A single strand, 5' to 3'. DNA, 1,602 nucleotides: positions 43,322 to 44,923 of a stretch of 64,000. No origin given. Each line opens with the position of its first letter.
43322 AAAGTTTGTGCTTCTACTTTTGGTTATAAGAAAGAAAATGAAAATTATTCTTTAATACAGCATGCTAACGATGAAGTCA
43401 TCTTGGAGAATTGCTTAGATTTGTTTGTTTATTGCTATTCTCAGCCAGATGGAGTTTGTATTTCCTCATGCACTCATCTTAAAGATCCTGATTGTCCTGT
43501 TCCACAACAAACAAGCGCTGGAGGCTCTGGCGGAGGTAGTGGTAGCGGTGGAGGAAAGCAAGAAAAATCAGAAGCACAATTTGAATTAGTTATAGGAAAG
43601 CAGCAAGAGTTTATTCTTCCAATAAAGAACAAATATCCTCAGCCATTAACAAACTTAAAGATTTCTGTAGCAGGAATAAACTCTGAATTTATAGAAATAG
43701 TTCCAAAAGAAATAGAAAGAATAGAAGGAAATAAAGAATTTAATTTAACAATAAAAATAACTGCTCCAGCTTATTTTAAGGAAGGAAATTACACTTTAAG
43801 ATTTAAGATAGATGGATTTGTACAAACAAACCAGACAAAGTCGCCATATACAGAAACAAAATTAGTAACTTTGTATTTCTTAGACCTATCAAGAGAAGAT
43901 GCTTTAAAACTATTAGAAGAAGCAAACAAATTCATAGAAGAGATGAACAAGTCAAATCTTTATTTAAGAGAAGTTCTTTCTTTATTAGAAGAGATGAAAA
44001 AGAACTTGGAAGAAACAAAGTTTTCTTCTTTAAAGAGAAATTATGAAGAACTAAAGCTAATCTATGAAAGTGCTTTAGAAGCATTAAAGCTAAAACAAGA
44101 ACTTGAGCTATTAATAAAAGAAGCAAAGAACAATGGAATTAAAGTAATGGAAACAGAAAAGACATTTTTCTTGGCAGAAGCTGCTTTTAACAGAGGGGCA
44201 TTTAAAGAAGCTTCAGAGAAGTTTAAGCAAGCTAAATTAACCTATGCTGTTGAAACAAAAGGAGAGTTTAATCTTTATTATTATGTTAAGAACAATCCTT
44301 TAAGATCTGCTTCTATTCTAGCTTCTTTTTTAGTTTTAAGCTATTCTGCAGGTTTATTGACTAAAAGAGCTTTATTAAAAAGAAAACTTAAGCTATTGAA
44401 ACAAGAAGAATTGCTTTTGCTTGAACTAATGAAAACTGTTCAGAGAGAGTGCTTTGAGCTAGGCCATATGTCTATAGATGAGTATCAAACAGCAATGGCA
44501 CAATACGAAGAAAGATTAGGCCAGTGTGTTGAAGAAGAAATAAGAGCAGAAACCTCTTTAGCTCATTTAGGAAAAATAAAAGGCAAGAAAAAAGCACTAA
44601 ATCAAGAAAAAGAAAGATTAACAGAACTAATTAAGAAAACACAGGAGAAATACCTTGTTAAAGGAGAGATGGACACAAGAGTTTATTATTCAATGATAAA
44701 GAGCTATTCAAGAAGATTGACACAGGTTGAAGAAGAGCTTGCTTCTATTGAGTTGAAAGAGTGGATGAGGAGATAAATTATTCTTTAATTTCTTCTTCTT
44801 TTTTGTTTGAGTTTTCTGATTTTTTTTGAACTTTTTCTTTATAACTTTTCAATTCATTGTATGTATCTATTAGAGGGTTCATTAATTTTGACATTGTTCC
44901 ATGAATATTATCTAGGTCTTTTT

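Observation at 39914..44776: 1620-aa LamG-containing, sequon-saturated surface protein with an unusual TM-then-coiled-coil cytoplasmic tail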

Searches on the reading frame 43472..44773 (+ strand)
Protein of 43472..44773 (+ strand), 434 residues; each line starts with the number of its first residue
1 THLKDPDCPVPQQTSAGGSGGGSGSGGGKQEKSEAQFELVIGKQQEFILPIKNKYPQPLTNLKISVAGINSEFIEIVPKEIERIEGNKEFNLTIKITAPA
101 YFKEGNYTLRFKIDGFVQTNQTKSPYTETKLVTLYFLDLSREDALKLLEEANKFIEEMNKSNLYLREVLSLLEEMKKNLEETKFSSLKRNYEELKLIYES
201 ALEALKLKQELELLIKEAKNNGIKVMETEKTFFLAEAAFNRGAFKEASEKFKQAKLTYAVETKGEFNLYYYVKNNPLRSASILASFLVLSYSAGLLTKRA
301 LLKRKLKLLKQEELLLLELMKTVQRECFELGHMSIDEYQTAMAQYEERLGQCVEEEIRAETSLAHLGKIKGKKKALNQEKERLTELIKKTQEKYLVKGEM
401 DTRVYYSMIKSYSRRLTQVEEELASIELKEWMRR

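Call 16: search_protein_representatives(protein=window:43472-44773:+)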
Query: 434 residues. Proteins with E-value up to 0.001 (for the whole library): 706; up to 1e-10: 576; up to 1e-30: 293. The best 150 are listed.
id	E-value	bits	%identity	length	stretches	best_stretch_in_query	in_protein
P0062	1.3e-125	436.2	50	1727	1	2-430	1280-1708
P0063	4.4e-121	421.3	49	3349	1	3-430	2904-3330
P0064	4.4e-119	414.7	48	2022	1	2-430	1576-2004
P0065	7.5e-119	414.0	48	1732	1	3-430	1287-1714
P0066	9.6e-119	413.6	50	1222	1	2-430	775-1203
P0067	8.7e-117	407.2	49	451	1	7-431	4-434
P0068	3.9e-116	405.1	48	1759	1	4-433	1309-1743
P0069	5.2e-113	394.8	50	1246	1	3-430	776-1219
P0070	1.3e-112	393.5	47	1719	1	3-434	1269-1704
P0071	4.8e-112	391.6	48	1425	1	2-429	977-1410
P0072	7.3e-112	391.0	45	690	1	3-431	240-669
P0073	7.4e-111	387.7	45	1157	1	7-433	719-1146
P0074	1.3e-110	386.8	46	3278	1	2-430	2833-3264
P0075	2.4e-110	386.0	47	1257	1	11-430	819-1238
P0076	3.3e-110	385.5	46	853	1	2-430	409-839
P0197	7.1e-57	210.0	34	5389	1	5-425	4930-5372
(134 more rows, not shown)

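Call 17: find_homologous_proteins(query=window:43472-44773:+, max_evalue=0.00001)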
Query window:43472-44773:+ (434 aa): 16 proteins with E <= 0.00001 among 8000 candidates.
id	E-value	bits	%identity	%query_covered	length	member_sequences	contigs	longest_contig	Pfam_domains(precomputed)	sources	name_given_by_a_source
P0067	2.7e-116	407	49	93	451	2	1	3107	-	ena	-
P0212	7.5e-115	402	46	99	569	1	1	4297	-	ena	-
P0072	2.3e-111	391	45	100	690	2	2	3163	-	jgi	jgi:hypothetical protein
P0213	2.9e-106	374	48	92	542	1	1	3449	-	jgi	jgi:hypothetical protein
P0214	1.0e-105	372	45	99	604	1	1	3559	-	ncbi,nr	ncbi:MAG TPA: hypothetical protein ENI61_05450 [Ignavibacteria bacterium]|nr:hypothetical protein [I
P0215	8.7e-103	363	43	94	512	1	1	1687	-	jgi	jgi:hypothetical protein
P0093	1.9e-101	358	46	93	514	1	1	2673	-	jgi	jgi:tetratricopeptide (TPR) repeat protein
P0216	2.7e-95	338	67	59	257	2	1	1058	-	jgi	jgi:hypothetical protein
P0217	2.0e-93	332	43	93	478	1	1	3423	-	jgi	jgi:hypothetical protein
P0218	3.3e-90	321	44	89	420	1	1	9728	-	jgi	-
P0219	6.9e-78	281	44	82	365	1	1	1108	-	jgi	jgi:DNA polymerase III delta prime subunit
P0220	2.1e-75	273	45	75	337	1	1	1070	-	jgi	-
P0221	1.2e-69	254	43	70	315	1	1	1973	-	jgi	jgi:hypothetical protein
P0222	1.4e-68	250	48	64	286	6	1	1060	-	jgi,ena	-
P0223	1.5e-67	247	52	60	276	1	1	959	-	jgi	-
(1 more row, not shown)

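Call 22: search_protein_families(library=ncbifam, proteins=[window:43472-44773:+], max_evalue=0.1)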
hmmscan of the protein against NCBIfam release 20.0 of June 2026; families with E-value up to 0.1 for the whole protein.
window:43472-44773:+ (434 aa): 0 families

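Call 23: find_related_loci(query=A1, collection=genome_contigs, flank=10000)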
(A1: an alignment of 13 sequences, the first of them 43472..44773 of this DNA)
Query A1 (434 aa) in genome_contigs; peptide patterns used: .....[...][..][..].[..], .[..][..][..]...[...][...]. (x = any residue, [..] = any of these).
81 stretches matched a pattern; 35 encode a relative of the query (tblastn E <= 1e-3); 35 distinct loci.
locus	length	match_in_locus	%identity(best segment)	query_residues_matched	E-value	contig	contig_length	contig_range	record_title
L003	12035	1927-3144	78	29-434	0e+0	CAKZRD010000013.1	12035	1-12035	MAG TPA_asm: uncultured archaeon isolate SRR5214706_bin.42_CONCOCT_v1.1_MAG genome assembly, contig: ERZ1744544.2502, wh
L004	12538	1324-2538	50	28-432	5e-115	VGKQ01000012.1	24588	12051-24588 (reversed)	MAG: Candidatus Pacearchaeota archaeon isolate M_DeepCast_400m_m2_082 M_DeepCast_400m_m2_082_Ga0194112_10002828, whole g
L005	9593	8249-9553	47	5-434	3e-111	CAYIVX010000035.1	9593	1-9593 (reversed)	MAG TPA_asm: Candidatus Woesearchaeota archaeon isolate ERP119705_co5_617 genome assembly, contig: NODE_9192_length_9593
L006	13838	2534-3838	47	4-434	1e-108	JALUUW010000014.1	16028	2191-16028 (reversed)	MAG: Candidatus Pacearchaeota archaeon isolate 128-326_metabat1_scaf2bin.051 128-326_scaffold_1576_c1, whole genome shot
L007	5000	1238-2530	47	2-433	8e-108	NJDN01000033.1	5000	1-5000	MAG: Candidatus Pacearchaeota archaeon ex4484_71 ex4484_71_scaffold_21654_length_5000__count_590, whole genome shotgun s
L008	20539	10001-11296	45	5-433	8e-106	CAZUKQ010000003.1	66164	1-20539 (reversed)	MAG TPA_asm: Candidatus Woesearchaeota archaeon isolate SRP272421_co2_99 genome assembly, contig: NODE_613_length_66164_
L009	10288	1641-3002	39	5-434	4e-102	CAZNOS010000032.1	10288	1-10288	MAG TPA_asm: Candidatus Woesearchaeota archaeon isolate SRP272421_co2_401 genome assembly, contig: NODE_23764_length_102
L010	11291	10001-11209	45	32-434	3e-100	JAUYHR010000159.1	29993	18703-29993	MAG: Nanoarchaeota archaeon isolate C24_maxbin.164_sub C24_k141_543772, whole genome shotgun sequence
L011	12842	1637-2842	43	32-434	3e-99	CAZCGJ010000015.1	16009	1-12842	MAG TPA_asm: Candidatus Woesearchaeota archaeon isolate SRP272421_co2_592 genome assembly, contig: NODE_11564_length_160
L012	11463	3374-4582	47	31-433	6e-106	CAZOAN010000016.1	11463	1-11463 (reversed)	MAG TPA_asm: Candidatus Woesearchaeota archaeon isolate SRP178699_co1_144 genome assembly, contig: NODE_7672_length_1146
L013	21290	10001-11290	43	5-434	6e-95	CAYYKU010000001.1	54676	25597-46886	MAG TPA_asm: Candidatus Woesearchaeota archaeon isolate SRP178699_co1_25 genome assembly, contig: NODE_505_length_54676_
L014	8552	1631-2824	42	32-430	2e-90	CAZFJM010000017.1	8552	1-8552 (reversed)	MAG TPA_asm: Candidatus Woesearchaeota archaeon isolate SRP272421_co1_46 genome assembly, contig: NODE_29239_length_8552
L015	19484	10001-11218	40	31-434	2e-85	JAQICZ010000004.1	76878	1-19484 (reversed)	MAG: Nanoarchaeota archaeon isolate GH57 k119_252545, whole genome shotgun sequence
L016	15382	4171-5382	36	32-434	2e-69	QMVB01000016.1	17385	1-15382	MAG: Candidatus Nanohalarchaeota archaeon isolate B49_G9 B49_Guay9_scaffold_02403, whole genome shotgun sequence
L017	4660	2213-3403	35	37-429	7e-69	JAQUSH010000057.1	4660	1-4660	MAG: Candidatus Aenigmatarchaeota archaeon isolate STD1_92 NODE_74855_length_4660_cov_2.638209_Sandtown_D1, whole genome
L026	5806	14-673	52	215-433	8e-53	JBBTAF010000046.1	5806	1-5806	MAG: Nanoarchaeota archaeon isolate H43-bin007_1 H43_bin007_1_000000000046, whole genome shotgun sequence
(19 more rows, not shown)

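Call 25: predict_structure(alignment_id=A1)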
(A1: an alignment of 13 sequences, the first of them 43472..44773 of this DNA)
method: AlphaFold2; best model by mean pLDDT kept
length: 434 residues; sequences in the alignment: 13
mean_pLDDT: 80.9   pTM: 0.46
mean pLDDT of the five models: 80.9, 80.9, 78.3, 77.3, 75.0
residues with pLDDT >= 90: 71; 70-90: 318; 50-70: 18; < 50: 27
segments of 3 or more residues with pLDDT < 50: 1-27
pLDDT, mean of each block of 10 residues (from residue 1): 30 28 41 82 81 85 87 86 87 85 81 85 84 82 88 89 85 89 84 92 92 89 86 92 90 91 71 75 82 84 89 87 84 84 84 82 68 78 86 82 79 86 85 80
secondary structure, 60 per line:
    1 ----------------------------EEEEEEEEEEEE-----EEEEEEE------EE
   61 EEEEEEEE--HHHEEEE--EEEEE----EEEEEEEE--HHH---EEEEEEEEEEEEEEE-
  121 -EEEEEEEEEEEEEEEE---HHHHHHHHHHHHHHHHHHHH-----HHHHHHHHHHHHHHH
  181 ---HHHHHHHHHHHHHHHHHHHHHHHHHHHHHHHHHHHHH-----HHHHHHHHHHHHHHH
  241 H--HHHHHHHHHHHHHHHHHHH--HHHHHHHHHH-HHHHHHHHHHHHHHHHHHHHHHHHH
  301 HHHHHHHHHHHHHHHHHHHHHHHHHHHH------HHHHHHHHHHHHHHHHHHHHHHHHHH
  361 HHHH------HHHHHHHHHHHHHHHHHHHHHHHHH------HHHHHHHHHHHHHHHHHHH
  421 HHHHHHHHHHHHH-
elements in order: E29-40 E46-52 E59-68 E74-77 E80-84 E89-96 E105-119 E122-137 H141-160 H166-180 H184-220 H226-241 H244-262 H265-274 H276-328 H335-364 H371-395 H402-433

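Call 28: fold_search(model_id=the predicted structure, library=pdb)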
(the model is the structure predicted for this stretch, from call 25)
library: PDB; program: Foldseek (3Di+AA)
matches with E <= 10: 629; with E <= 0.001: 67
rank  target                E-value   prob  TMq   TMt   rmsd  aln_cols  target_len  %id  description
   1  3jwn_I                2.8e-06  1.00  0.20  0.39   7.2       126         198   12  Complex of FimC, FimF, FimG and FimH (released 2010-06-16)
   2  3jwn_C                5.4e-06  1.00  0.20  0.39   6.9       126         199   12  Complex of FimC, FimF, FimG and FimH (released 2010-06-16)
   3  9fxb_C                9.1e-06  1.00  0.19  0.40   7.3       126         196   11  Cryo-EM structure of the type 1 pilus assembly platform as part of the FimI-bound chaperone-usher pilus complex (FimDH (released 2025-06-04)
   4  3bwu_C                1.1e-05  1.00  0.20  0.39   7.2       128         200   12  Crystal structure of the ternary complex of FimD (N-Terminal Domain, FimDN) with FimC and the N-terminally truncated p (released 2008-03-04)
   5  3sqb_C                1.1e-05  1.00  0.21  0.41   4.7       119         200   12  Structure of the major type 1 pilus subunit FimA bound to the FimC chaperone (released 2012-05-30)
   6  3dsn_A                1.7e-05  1.00  0.20  0.41   4.0       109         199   10  Crystal structure of the complex of the Caf1M chaperone with the mini-fiber of two Caf1 subunits (Caf1:Caf1), carrying (released 2009-07-14)
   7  9fx8_C                1.7e-05  1.00  0.20  0.39   6.8       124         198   12  Cryo-EM structure of the FimI-bound type 1 pilus assembly platform complex - Local refinement (released 2025-06-04)
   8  3sqb_A                2.2e-05  1.00  0.20  0.42   5.2       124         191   12  Structure of the major type 1 pilus subunit FimA bound to the FimC chaperone (released 2012-05-30)
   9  1qun_I                2.4e-05  1.00  0.18  0.36   7.2       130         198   12  X-RAY STRUCTURE OF THE FIMC-FIMH CHAPERONE ADHESIN COMPLEX FROM UROPATHOGENIC E.COLI (released 1999-08-31)
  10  9fxs_C                2.7e-05  1.00  0.19  0.38   7.0       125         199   12  Cryo-EM structure of the type 1 pilus complex including pilus rod and FimI-bound assembly platform after incorporation (released 2025-06-04)
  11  3rfz_C                2.8e-05  1.00  0.19  0.38   7.3       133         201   12  Crystal structure of the FimD usher bound to its cognate FimC:FimH substrate (released 2011-06-01)
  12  1l4i_A                3.2e-05  1.00  0.18  0.38   7.1       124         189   13  Crystal Structure of the Periplasmic Chaperone SfaE (released 2002-06-12)
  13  2os7_C                3.3e-05  1.00  0.20  0.39   4.6       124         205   14  Caf1M periplasmic chaperone tetramer (released 2007-04-17)
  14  3dos_A                3.5e-05  1.00  0.19  0.37   6.6       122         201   12  Crystal structure of the complex of the Caf1M chaperone with the mini-fiber of two Caf1 subunits (Caf1:Caf1), carrying (released 2009-07-14)
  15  1l4i_B                3.5e-05  1.00  0.18  0.37   7.1       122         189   13  Crystal Structure of the Periplasmic Chaperone SfaE (released 2002-06-12)
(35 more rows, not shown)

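Call 38: search_solved_structures(query=A1, max_evalue=1)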
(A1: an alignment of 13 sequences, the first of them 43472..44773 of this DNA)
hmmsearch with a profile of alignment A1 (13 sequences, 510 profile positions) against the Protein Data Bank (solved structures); distinct sequences matched with E-value up to 1: 12.
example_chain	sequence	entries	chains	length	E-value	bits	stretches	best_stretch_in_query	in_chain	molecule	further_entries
7wve_A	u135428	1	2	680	0.1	14.2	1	182-255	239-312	Toll-like receptor 3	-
5gs0_A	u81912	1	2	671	0.11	14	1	182-255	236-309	Toll-like receptor 3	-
7wvj_A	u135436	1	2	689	0.11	14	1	182-255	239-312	Toll-like receptor 3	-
8yht_A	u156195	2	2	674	0.11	14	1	182-255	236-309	Toll-like receptor 3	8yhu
1ziw_A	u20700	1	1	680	0.12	14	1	182-255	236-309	Toll-like receptor 3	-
2a0z_A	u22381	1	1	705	0.12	14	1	182-255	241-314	Toll-like receptor 3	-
3ulu_A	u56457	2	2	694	0.12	13.9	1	182-255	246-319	Toll-like receptor 3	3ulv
7wv4_A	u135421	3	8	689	0.12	13.9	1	182-255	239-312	Toll-like receptor 3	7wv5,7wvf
8yww_H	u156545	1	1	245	0.2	13.2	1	70-109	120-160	the scfv of H4D12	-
7wv3_A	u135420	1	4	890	0.22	13.1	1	182-255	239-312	Toll-like receptor 3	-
7c76_A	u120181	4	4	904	0.23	13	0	182-255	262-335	Toll-like receptor 3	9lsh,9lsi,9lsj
4n0g_C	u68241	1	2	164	0.48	12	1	75-152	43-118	Abscisic acid receptor PYL13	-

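Call 39: search_protein_families(library=ncbifam, proteins=[L012:6192-6992:+], max_evalue=0.01)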
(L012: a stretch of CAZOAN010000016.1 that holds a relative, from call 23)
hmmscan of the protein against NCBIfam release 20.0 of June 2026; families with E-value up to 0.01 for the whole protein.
L012:6192-6992:+ (266 aa): 15 families
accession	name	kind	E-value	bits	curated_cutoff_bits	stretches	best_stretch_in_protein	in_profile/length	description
NF006799.0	PRK09302.1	equivalog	8.9e-37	126.8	408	2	60-253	296-471/515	circadian clock protein KaiC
TIGR03880.1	KaiC_arch_3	hypoth_equivalog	1.6e-24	86.7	249.45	1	22-256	1-220/224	KaiC domain-containing protein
TIGR03877.1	thermo_KaiC_1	hypoth_equivalog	8.7e-20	71.2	307.25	1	20-258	5-237/238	KaiC domain-containing protein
TIGR02655.1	circ_KaiC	equivalog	5.3e-19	68.2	546.25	2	60-250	286-458/484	circadian clock protein KaiC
TIGR03881.1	KaiC_arch_4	hypoth_equivalog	6.5e-17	62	247.8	1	20-247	4-221/231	KaiC domain-containing protein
NF004723.0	PRK06067.1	subfamily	2.3e-11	43.7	194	1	8-157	5-146/243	flagellar accessory protein FlaH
NF052589.1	ArlH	equivalog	4.2e-08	33.2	215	1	29-199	12-171/229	archaellum protein ArlH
TIGR00416.1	sms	equivalog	4.9e-07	28.8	403.05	1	14-151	71-182/454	DNA repair protein RadA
NF004629.0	PRK05973.1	equivalog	5.6e-07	28.8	156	1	36-108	63-133/237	DNA helicase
TIGR03878.1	thermo_KaiC_2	hypoth_equivalog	8.2e-06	25.3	232.2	1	33-221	32-210/259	KaiC domain-containing protein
TIGR03600.1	phage_DnaB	exception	2.4e-05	23.5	498.65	1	16-92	174-252/421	phage replicative helicase, DnaB family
NF006320.0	PRK08533.1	equivalog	8e-05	22.4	215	1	31-177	18-154/230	flagellar accessory protein FlaH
TIGR02237.1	recomb_radB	equivalog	0.00019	21.4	172.4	1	27-75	2-50/210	DNA repair and recombination protein RadB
NF038214.1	IS21_help_AAA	equivalog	0.00099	18.8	200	1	41-83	94-136/232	IS21-like element helper ATPase IstB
NF006861.0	PRK09361.1-1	equivalog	0.0042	16.7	278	1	19-74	5-60/235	DNA repair and recombination protein RadB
